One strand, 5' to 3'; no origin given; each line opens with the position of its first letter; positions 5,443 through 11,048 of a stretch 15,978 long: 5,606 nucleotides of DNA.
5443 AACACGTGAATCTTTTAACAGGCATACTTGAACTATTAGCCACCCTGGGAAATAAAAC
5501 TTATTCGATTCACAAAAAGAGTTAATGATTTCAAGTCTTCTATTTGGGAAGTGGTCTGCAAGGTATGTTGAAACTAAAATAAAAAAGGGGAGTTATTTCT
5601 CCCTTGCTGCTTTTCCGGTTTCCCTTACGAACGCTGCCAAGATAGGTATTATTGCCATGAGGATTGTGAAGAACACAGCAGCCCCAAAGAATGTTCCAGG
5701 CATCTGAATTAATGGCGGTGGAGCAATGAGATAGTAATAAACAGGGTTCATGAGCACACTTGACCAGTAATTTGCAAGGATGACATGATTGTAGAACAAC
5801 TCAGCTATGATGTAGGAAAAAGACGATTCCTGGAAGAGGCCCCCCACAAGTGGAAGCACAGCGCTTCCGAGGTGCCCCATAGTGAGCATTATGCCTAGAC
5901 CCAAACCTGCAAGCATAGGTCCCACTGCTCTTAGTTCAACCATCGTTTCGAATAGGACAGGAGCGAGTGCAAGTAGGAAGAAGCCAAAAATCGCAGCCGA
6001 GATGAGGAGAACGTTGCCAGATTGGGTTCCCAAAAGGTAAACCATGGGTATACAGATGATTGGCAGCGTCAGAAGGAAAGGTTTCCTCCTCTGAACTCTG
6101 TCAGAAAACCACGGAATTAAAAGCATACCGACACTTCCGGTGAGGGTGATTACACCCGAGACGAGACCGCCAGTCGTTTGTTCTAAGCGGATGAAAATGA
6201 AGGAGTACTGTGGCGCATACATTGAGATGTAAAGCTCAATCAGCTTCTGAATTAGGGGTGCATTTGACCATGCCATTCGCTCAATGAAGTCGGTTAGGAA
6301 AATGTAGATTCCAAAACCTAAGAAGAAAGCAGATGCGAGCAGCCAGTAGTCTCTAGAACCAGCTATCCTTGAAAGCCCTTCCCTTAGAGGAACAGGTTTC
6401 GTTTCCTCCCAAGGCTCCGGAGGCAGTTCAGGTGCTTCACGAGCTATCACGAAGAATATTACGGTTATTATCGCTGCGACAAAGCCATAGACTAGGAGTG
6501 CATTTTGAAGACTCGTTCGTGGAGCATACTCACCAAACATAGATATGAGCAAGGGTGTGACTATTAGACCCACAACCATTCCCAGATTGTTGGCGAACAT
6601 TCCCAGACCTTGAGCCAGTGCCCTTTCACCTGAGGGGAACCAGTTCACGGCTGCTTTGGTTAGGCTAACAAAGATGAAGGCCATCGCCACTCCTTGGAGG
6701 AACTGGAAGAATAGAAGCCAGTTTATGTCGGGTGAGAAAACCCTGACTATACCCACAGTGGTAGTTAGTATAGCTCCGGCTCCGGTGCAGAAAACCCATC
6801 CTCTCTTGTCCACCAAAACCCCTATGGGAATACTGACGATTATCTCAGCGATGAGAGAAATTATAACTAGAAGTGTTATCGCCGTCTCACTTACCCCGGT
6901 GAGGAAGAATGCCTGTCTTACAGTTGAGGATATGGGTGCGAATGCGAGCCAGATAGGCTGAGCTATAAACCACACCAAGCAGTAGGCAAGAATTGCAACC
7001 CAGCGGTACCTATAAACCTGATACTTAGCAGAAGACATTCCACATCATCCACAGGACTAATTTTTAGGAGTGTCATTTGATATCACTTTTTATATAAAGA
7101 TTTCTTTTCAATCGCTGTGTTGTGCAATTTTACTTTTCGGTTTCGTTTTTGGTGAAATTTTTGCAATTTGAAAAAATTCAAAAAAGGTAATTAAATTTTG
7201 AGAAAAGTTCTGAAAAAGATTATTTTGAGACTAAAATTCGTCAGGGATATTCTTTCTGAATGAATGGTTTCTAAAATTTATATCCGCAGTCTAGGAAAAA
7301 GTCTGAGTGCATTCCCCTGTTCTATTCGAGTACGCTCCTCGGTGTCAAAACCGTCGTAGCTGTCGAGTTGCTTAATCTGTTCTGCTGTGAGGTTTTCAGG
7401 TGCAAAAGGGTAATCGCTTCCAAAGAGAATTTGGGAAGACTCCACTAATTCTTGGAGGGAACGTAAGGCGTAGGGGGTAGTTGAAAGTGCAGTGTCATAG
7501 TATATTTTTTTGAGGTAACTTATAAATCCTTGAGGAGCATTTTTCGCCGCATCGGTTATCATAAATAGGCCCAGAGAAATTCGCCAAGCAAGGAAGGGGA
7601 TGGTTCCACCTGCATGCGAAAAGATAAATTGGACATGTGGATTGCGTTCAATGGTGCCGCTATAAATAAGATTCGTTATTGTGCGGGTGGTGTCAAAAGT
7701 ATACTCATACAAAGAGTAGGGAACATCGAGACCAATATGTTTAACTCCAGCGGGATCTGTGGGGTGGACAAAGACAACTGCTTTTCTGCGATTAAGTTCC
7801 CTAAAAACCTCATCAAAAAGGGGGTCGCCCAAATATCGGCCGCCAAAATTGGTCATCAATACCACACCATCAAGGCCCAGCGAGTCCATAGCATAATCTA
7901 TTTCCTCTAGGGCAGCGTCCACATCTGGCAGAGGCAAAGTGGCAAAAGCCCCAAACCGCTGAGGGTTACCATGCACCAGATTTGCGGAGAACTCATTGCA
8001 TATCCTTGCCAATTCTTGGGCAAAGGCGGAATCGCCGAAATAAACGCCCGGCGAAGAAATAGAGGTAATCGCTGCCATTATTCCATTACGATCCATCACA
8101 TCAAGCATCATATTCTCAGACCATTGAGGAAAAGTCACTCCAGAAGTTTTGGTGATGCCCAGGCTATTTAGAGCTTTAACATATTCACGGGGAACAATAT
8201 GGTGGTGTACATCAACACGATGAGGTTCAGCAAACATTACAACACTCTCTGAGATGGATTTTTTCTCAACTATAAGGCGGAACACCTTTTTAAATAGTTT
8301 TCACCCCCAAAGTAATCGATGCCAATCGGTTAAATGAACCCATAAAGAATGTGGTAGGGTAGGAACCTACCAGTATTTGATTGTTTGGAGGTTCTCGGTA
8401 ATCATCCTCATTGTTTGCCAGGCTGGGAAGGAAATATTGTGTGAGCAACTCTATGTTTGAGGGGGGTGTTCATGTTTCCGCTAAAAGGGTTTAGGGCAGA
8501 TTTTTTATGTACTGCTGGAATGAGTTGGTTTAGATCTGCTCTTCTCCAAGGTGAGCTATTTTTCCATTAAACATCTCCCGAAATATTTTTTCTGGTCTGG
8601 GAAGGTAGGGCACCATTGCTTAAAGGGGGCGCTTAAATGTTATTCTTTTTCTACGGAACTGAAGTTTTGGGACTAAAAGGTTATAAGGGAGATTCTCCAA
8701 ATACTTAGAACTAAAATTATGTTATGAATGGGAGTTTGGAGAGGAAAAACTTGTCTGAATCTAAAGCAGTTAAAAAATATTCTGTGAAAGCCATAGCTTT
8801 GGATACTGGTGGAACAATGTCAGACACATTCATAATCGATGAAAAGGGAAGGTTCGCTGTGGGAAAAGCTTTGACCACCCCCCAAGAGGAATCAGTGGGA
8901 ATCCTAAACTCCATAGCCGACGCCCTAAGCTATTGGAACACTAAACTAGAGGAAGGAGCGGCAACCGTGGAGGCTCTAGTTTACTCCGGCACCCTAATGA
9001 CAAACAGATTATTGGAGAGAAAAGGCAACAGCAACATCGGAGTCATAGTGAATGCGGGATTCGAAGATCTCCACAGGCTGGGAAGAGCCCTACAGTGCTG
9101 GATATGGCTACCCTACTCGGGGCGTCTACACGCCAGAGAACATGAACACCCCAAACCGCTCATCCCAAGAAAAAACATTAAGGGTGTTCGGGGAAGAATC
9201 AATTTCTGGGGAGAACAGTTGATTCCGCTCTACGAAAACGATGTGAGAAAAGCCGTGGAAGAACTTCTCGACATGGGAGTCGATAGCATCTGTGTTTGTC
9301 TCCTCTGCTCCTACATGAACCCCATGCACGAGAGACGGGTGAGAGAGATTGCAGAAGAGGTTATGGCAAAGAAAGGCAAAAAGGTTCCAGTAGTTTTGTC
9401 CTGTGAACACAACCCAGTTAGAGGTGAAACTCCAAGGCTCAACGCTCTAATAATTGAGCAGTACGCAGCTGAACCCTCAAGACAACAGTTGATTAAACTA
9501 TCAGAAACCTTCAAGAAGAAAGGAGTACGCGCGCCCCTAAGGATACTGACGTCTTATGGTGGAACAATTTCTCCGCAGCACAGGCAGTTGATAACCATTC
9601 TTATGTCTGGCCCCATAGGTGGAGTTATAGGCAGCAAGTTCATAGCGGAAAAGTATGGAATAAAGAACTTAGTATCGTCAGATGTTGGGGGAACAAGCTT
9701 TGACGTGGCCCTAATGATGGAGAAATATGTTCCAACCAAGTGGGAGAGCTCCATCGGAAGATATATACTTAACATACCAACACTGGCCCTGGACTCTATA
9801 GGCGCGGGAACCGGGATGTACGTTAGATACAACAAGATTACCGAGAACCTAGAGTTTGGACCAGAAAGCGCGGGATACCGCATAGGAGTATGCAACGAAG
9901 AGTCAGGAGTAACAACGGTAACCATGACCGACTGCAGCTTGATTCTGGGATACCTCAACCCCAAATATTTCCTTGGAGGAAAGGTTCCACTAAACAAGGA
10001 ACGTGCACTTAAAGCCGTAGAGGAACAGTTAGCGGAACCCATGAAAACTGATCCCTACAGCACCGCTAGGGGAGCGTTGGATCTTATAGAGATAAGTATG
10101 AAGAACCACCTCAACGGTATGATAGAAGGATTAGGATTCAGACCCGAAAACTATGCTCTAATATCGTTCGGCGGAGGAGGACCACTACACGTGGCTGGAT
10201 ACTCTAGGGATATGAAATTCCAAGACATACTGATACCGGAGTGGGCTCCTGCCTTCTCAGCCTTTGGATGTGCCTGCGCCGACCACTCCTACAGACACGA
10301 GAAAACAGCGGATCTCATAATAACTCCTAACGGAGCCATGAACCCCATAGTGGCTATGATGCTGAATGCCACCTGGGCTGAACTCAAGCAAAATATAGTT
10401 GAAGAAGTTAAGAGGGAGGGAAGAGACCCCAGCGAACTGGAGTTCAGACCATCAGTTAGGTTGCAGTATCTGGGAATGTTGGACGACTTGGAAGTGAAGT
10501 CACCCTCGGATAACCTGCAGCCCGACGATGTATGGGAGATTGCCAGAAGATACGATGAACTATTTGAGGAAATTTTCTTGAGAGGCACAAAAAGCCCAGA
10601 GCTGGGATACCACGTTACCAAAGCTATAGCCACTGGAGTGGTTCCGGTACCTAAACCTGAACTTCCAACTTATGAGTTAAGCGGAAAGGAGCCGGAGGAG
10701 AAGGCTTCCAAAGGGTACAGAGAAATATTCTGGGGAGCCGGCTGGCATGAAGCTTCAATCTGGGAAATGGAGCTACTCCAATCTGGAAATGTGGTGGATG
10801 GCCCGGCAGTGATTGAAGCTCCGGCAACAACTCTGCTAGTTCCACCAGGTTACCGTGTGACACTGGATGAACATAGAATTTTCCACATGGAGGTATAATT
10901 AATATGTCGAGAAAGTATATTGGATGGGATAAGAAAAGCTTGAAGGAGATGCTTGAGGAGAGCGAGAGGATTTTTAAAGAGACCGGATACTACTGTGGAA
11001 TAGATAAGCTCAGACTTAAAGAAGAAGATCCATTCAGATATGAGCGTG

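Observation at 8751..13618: Complete acetone-carboxylase operon (acxABC) in an archaeal genome context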

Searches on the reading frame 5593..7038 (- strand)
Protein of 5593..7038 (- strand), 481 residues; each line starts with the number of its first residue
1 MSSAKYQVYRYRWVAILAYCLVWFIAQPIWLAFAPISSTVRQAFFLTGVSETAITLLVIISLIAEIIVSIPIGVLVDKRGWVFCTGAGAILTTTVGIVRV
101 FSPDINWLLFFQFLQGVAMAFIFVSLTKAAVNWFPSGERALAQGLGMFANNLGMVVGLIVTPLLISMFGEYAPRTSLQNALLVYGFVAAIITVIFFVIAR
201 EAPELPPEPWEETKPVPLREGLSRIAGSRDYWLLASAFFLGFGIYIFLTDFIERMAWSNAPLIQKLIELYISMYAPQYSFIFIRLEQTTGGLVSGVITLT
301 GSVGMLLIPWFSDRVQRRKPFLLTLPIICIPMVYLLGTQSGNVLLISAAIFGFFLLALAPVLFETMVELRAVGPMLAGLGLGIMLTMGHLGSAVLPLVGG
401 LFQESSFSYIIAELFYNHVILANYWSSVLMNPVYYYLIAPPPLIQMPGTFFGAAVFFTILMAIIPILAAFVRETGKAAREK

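Call 3: search_protein_families(library=pfam, proteins=[window:5593-7038:-])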
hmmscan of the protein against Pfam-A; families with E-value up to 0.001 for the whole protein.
window:5593-7038:- (481 aa): 1 family
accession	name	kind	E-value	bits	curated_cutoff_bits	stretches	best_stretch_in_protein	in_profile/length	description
PF07690.21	MFS_1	-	6.6e-35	121.1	33.4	2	17-396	3-347/347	Major Facilitator Superfamily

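Call 4: search_protein_families(library=ncbifam, proteins=[window:5593-7038:-])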
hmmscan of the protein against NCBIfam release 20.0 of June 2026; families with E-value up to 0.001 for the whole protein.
window:5593-7038:- (481 aa): 9 families
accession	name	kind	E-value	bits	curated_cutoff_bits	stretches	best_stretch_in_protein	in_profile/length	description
NF049980.1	SfMCT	equivalog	6.6e-14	51.4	320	1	12-412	1-371/378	L-lactate MFS transporter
TIGR00881.1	2A0104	subfamily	8.9e-13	48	407.75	2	48-204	26-176/379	phosphoglycerate transporter protein PgtP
TIGR00893.1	2A0114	subfamily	2.9e-10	39.6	395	1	48-407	25-375/399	D-galactonate transporter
TIGR00895.1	2A0115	subfamily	2.8e-08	33.1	418.55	2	289-401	286-396/398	aromatic acid/H+ symport family MFS transporter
TIGR00886.1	2A0108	subfamily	2.4e-06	26.9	311.7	1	21-253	8-249/368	NarK family nitrate/nitrite MFS transporter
TIGR00894.1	2A0114euk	subfamily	4.1e-06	25.6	626.45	1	64-204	88-224/465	Na(+)-dependent inorganic phosphate cotransporter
TIGR02332.1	HpaX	equivalog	1.6e-05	24.2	615.4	1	47-204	38-194/412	4-hydroxyphenylacetate permease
NF008586.0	PRK11551.1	equivalog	0.00011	21.3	410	1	285-401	252-366/406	3-(3-hydroxy-phenyl)propionate transporter MhpT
TIGR00880.1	2_A_01_02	superfamily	0.0004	20.5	131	1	55-175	1-121/141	multidrug resistance protein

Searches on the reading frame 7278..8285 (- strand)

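Call 3: search_protein_families(library=pfam, proteins=[window:7278-8285:-])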
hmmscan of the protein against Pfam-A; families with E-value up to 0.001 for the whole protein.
window:7278-8285:- (335 aa): 1 family
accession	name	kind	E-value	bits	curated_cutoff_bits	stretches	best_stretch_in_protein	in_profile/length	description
PF04909.20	Amidohydro_2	-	1.1e-31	111.1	26.4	1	24-331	1-288/289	Amidohydrolase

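Call 4: search_protein_families(library=ncbifam, proteins=[window:7278-8285:-])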
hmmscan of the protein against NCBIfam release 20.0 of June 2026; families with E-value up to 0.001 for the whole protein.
window:7278-8285:- (335 aa): 0 families

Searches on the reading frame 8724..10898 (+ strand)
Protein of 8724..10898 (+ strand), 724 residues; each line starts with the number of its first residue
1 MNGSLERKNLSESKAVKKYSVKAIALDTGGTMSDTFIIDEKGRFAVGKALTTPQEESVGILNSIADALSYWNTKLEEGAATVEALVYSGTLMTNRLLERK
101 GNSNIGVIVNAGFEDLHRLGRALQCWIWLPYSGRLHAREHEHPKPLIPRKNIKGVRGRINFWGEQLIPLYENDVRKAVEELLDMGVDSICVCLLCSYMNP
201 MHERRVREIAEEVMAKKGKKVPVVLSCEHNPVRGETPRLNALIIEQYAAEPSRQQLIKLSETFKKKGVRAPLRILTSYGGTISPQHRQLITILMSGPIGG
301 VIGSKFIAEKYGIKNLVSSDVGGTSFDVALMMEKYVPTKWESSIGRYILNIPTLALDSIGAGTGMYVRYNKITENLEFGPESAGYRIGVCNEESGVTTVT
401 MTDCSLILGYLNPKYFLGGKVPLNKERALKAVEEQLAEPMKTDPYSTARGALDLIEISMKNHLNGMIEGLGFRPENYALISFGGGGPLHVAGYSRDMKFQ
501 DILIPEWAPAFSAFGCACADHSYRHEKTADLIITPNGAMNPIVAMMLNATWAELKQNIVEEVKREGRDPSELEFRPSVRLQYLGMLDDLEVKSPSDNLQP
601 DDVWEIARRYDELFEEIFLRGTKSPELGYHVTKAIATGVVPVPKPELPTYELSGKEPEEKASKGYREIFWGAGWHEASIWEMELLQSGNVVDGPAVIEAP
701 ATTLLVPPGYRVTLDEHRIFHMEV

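Call 3: search_protein_families(library=pfam, proteins=[window:8724-10898:+])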
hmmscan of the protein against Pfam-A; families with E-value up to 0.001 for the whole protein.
window:8724-10898:+ (724 aa): 3 families
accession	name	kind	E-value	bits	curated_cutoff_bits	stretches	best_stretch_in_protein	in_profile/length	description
PF01968.24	Hydantoinase_A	-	1.1e-67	228.8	22.9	1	238-523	1-289/291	Hydantoinase/oxoprolinase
PF19278.4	Hydant_A_C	-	9.2e-60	201.8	21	1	544-723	11-191/193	Hydantoinase/oxoprolinase C-terminal domain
PF05378.19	Hydant_A_N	-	6.4e-44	150.2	25.2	1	24-213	2-175/176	Hydantoinase/oxoprolinase N-terminal region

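Call 4: search_protein_families(library=ncbifam, proteins=[window:8724-10898:+])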
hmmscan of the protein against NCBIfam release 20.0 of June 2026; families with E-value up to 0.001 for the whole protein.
window:8724-10898:+ (724 aa): 3 families
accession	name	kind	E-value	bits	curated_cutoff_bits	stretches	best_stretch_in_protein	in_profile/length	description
NF042975.2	AcphenoCarb_ApcC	equivalog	6.9e-113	378.2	1500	1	20-723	7-710/733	acetophenone carboxylase subunit gamma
NF050156.1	CapLactmsAlpCapA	equivalog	3e-98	329.9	1000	1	25-722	4-685/689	caprolactamase subunit alpha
NF042960.1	AcphenoCarb_ApcA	equivalog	1.3e-57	195.5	1250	2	172-717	124-650/658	acetophenone carboxylase subunit alpha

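Call 5: search_solved_structures(query=window:8724-10898:+, show_alignments=1)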
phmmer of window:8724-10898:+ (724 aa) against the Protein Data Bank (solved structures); distinct sequences matched with E-value up to 0.001: 6.
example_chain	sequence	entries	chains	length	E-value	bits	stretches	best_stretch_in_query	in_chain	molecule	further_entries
5m45_B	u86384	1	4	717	2.5e-205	687.2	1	20-722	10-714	Acetone carboxylase beta subunit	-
5svb_B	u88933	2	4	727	1.2e-204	684.9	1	20-722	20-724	Acetone carboxylase beta subunit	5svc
5l9w_B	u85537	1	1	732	4.3e-108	365.7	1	19-722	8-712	Acetophenone carboxylase gamma subunit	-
6yra_A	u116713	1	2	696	2.8e-68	234.1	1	24-720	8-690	5-oxoprolinase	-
7hk5_A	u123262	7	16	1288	4.5e-59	203.7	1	22-716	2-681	N-methylhydantoinase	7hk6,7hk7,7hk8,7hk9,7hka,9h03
5l9w_b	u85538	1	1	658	8.5e-47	163.1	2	173-717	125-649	Acetophenone carboxylase alpha subunit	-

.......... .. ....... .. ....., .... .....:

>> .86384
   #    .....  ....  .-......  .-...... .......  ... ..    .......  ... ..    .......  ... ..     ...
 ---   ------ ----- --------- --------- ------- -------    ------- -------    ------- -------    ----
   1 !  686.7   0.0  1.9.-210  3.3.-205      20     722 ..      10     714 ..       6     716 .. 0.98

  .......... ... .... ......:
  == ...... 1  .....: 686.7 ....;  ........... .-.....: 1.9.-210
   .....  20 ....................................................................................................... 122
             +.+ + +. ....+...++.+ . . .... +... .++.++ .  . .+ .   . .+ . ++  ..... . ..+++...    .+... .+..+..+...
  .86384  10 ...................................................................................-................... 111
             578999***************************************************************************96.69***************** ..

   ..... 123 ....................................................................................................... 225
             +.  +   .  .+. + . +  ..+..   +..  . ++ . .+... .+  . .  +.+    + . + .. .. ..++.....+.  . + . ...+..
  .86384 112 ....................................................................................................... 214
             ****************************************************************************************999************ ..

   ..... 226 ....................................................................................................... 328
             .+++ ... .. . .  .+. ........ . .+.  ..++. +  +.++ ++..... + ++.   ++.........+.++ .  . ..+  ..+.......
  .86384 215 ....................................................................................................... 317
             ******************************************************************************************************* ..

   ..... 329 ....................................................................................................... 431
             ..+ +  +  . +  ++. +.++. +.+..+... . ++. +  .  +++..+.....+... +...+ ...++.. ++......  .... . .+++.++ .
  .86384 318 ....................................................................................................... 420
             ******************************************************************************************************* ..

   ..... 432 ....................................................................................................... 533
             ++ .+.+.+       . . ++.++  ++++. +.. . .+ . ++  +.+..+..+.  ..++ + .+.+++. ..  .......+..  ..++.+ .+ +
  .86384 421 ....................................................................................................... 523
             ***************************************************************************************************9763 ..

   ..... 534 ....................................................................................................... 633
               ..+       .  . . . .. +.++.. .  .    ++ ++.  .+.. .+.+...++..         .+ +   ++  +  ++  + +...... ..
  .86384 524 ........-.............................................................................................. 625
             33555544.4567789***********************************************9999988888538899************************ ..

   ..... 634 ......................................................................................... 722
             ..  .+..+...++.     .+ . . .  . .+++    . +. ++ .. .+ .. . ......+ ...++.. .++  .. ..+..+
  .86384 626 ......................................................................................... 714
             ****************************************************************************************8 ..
